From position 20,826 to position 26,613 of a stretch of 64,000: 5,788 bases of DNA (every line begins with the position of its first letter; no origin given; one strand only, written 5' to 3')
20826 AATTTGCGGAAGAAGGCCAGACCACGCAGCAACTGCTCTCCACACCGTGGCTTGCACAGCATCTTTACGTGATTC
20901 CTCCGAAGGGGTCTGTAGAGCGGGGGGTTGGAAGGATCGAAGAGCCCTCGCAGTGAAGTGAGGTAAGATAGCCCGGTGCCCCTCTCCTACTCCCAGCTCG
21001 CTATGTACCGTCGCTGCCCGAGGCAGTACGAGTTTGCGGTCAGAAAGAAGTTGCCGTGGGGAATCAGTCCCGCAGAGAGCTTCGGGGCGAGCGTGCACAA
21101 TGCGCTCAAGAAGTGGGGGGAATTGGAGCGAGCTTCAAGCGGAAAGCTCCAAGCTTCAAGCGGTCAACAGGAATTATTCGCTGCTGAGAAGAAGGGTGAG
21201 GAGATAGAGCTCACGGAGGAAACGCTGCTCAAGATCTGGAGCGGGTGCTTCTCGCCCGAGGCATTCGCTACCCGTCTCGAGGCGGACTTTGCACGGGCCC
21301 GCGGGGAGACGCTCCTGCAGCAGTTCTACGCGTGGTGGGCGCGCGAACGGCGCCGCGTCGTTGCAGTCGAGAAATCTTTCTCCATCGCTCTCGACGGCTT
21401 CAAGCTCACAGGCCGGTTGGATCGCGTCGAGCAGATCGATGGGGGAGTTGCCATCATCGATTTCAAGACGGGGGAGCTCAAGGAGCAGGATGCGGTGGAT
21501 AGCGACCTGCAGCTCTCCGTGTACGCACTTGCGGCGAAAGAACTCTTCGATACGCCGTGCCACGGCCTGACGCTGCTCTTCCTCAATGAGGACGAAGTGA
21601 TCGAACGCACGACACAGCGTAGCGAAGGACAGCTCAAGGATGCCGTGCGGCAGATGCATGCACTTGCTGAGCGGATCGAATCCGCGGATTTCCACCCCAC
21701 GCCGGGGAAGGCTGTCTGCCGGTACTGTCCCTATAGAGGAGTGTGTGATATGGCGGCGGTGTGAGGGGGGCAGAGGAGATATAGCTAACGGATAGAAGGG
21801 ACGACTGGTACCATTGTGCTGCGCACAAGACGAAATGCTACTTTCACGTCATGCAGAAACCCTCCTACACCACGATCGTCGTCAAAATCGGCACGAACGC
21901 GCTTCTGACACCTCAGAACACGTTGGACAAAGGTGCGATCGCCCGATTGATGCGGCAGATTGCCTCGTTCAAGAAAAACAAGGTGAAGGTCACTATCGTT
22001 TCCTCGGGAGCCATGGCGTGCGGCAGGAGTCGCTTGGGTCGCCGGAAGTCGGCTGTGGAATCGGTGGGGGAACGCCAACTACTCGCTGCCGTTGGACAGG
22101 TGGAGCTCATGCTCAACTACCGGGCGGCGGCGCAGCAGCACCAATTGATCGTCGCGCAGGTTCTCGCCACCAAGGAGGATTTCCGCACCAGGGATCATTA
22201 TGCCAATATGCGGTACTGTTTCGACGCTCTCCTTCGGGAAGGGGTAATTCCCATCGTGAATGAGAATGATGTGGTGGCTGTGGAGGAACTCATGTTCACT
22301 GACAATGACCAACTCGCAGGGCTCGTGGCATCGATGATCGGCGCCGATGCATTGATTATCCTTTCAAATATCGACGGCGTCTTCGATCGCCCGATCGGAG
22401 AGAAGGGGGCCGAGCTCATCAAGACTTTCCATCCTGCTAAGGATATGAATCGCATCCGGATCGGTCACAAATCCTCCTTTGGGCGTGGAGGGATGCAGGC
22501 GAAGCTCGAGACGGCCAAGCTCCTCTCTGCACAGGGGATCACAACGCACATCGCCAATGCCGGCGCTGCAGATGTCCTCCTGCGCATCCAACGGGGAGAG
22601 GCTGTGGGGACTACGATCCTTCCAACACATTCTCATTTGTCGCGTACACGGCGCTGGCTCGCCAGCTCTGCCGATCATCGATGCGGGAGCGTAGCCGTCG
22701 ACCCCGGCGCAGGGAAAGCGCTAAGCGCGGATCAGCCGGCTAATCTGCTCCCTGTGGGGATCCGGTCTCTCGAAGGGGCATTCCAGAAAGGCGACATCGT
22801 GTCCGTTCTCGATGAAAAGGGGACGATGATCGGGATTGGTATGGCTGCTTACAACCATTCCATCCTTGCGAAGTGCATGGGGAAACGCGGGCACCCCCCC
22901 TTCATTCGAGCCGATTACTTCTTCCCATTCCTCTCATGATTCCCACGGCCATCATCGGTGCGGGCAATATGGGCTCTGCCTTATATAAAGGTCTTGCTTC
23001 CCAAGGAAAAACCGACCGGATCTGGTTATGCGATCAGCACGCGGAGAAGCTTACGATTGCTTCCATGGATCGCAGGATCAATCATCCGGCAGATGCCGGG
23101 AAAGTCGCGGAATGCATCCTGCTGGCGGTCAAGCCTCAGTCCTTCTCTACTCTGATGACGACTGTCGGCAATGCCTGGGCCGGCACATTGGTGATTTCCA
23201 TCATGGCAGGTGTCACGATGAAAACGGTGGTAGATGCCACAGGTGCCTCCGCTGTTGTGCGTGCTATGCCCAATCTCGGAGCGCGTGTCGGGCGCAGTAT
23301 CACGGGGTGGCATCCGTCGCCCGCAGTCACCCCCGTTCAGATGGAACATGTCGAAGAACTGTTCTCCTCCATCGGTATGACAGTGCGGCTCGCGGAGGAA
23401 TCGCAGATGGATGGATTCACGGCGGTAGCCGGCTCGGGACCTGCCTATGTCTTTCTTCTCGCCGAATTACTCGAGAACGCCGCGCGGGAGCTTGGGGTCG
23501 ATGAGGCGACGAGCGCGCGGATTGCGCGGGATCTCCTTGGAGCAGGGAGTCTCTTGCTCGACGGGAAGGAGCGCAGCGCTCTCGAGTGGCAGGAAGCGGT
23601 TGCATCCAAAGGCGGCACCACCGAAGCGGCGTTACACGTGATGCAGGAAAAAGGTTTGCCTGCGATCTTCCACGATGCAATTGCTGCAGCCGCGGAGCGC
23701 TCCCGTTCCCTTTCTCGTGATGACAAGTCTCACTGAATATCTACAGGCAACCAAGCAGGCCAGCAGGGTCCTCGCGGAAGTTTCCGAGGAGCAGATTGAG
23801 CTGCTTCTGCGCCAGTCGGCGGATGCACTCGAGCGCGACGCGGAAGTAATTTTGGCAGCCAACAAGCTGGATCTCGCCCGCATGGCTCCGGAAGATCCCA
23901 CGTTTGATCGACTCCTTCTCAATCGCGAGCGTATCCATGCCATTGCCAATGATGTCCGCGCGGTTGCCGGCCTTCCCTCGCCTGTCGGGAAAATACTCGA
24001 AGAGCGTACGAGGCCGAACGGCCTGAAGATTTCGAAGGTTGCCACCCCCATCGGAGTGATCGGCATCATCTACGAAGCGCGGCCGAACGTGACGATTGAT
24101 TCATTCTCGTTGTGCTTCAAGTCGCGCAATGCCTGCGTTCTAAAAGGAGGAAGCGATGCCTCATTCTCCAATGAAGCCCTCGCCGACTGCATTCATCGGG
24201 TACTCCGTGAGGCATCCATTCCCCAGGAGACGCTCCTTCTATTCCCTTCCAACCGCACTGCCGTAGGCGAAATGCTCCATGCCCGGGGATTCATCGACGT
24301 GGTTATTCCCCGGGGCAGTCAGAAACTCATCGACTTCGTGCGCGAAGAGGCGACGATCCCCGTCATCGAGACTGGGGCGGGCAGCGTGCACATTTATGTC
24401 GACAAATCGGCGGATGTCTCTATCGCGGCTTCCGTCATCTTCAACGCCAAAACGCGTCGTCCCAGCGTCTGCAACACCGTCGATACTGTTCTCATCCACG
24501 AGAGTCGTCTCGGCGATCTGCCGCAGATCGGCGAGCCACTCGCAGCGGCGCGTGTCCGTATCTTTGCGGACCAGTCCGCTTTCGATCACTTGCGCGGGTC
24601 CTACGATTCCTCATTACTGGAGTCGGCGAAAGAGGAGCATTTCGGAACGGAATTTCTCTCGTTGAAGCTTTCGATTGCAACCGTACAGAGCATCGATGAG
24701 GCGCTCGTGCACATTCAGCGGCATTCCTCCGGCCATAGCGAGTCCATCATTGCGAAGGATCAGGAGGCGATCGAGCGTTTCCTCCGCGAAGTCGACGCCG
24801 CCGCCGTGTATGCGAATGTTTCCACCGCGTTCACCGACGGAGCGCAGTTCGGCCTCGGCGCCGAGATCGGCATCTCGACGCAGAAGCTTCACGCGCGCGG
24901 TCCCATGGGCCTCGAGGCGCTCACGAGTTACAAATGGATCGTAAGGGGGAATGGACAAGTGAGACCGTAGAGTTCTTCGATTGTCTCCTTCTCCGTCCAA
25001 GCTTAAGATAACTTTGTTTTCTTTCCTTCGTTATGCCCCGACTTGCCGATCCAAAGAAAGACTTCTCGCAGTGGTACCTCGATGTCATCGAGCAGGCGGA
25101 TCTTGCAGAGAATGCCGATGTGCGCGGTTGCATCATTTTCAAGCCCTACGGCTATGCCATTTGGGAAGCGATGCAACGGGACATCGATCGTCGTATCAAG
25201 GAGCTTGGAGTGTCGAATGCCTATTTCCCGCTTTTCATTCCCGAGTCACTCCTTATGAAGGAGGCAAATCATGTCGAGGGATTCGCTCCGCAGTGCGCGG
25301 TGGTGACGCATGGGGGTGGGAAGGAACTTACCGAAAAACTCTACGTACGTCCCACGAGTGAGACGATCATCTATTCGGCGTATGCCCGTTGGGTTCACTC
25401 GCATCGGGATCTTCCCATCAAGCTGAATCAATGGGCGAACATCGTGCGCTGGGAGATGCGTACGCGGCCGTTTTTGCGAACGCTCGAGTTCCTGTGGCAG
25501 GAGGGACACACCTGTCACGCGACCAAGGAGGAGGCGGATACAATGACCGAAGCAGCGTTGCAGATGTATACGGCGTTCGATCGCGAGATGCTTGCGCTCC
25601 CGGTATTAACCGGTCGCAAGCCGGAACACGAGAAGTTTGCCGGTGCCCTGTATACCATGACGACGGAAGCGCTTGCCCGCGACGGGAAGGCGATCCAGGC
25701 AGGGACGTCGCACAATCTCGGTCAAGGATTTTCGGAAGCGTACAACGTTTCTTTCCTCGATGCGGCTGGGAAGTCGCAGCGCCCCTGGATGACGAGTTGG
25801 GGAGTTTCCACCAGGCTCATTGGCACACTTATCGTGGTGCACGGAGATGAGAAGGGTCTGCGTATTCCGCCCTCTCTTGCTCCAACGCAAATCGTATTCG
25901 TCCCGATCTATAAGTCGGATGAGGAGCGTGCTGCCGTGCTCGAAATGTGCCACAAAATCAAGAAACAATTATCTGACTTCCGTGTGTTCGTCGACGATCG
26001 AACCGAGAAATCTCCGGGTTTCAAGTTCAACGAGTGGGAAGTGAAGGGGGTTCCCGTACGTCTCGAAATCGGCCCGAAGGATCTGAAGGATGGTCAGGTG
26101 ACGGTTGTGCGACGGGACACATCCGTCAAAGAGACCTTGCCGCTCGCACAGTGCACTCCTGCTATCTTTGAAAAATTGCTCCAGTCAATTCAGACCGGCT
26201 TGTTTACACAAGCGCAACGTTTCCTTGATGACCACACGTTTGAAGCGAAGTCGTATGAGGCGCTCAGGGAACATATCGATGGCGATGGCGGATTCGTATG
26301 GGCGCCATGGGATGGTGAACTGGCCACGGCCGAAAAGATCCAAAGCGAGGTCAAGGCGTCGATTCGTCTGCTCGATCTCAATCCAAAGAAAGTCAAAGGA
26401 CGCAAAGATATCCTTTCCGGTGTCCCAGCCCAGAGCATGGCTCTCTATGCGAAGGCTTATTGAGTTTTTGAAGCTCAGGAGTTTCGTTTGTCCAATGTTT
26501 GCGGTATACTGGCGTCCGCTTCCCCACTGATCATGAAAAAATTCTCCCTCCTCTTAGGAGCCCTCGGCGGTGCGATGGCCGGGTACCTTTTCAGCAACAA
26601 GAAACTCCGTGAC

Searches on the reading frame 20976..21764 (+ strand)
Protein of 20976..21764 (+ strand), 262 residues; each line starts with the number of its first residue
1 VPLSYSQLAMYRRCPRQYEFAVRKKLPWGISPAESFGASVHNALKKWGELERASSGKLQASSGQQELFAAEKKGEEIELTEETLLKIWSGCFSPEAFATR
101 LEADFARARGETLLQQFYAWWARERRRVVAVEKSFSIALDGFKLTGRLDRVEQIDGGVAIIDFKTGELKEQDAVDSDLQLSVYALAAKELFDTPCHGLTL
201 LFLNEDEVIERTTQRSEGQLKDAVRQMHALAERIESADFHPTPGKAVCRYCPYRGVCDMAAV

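Call 54: search_protein_families(library=pfam, proteins=[window:20976-21764:+], max_evalue=0.0001)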
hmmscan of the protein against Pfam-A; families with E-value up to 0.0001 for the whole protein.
window:20976-21764:+ (262 aa): 3 families
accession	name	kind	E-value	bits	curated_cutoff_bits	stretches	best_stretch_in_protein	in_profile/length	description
PF12705.13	PDDEXK_1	-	3.8e-38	132.3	22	1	3-258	2-247/247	PD-(D/E)XK nuclease superfamily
PF10926.14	DUF2800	-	2.2e-05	24.2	21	1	114-258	88-233/368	Protein of unknown function (DUF2800)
PF01930.23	Cas_Cas4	-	6e-05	23.6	22.7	0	138-257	50-158/160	Domain of unknown function DUF83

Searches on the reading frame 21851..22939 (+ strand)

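Call 54: search_protein_families(library=pfam, proteins=[window:21851-22939:+], max_evalue=0.0001)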
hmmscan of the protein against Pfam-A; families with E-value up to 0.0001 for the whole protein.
window:21851-22939:+ (362 aa): 2 families
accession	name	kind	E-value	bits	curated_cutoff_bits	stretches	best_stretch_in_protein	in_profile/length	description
PF00696.33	AA_kinase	-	3.9e-39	135.2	24.9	1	8-236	2-234/234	Amino acid kinase family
PF01472.26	PUA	-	1.3e-14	54.3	24.8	1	279-346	1-66/74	PUA domain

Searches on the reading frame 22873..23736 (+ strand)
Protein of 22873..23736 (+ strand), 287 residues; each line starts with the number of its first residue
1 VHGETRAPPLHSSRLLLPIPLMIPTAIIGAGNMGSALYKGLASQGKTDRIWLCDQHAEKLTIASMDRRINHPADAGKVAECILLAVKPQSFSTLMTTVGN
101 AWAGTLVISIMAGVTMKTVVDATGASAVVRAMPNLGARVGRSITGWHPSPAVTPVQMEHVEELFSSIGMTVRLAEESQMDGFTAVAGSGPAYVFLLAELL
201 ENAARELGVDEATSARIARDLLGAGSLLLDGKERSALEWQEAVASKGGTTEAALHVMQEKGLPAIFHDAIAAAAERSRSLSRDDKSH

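Call 54: search_protein_families(library=pfam, proteins=[window:22873-23736:+], max_evalue=0.0001)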
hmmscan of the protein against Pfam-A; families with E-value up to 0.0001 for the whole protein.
window:22873-23736:+ (287 aa): 2 families
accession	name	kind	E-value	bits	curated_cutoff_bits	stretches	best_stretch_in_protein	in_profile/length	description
PF14748.11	P5CR_dimer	-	9.2e-27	93.8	25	1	176-280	1-105/105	Pyrroline-5-carboxylate reductase dimerisation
PF03807.23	F420_oxidored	-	1.3e-14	55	21.6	1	26-113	3-94/94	NADP oxidoreductase coenzyme F420-dependent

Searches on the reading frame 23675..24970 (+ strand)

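Call 54: search_protein_families(library=pfam, proteins=[window:23675-24970:+], max_evalue=0.0001)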
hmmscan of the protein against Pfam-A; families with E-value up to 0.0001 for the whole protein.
window:23675-24970:+ (431 aa): 1 family
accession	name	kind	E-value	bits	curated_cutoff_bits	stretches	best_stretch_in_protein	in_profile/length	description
PF00171.27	Aldedh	-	1e-16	61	23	1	21-279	33-282/461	Aldehyde dehydrogenase family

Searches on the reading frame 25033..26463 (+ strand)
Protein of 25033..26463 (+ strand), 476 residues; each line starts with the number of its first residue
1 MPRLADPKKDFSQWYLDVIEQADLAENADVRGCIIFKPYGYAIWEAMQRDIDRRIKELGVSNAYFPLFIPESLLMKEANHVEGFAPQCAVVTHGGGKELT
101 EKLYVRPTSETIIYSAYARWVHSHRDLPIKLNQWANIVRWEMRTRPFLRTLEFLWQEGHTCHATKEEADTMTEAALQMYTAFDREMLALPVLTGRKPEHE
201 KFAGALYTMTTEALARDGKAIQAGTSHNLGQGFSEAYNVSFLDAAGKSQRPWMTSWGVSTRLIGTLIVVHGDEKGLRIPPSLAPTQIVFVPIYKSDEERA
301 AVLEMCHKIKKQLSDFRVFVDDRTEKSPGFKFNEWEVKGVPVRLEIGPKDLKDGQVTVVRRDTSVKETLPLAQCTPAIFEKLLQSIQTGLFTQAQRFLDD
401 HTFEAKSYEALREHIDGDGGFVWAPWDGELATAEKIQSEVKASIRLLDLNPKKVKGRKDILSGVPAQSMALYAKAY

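Call 54: search_protein_families(library=pfam, proteins=[window:25033-26463:+], max_evalue=0.0001)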
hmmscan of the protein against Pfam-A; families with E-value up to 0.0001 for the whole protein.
window:25033-26463:+ (476 aa): 3 families
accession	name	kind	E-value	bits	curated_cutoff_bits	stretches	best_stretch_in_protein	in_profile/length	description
PF00587.30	tRNA-synt_2b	-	1.8e-21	77.4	29.3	1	98-267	6-176/179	tRNA synthetase class II core domain (G, H, P, S and T)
PF03129.25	HGTP_anticodon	-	5.1e-18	65.5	21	1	286-374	1-87/94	Anticodon binding domain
PF09180.16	ProRS-C_1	-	2.9e-12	47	31.5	1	408-476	1-71/71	Prolyl-tRNA synthetase, C-terminal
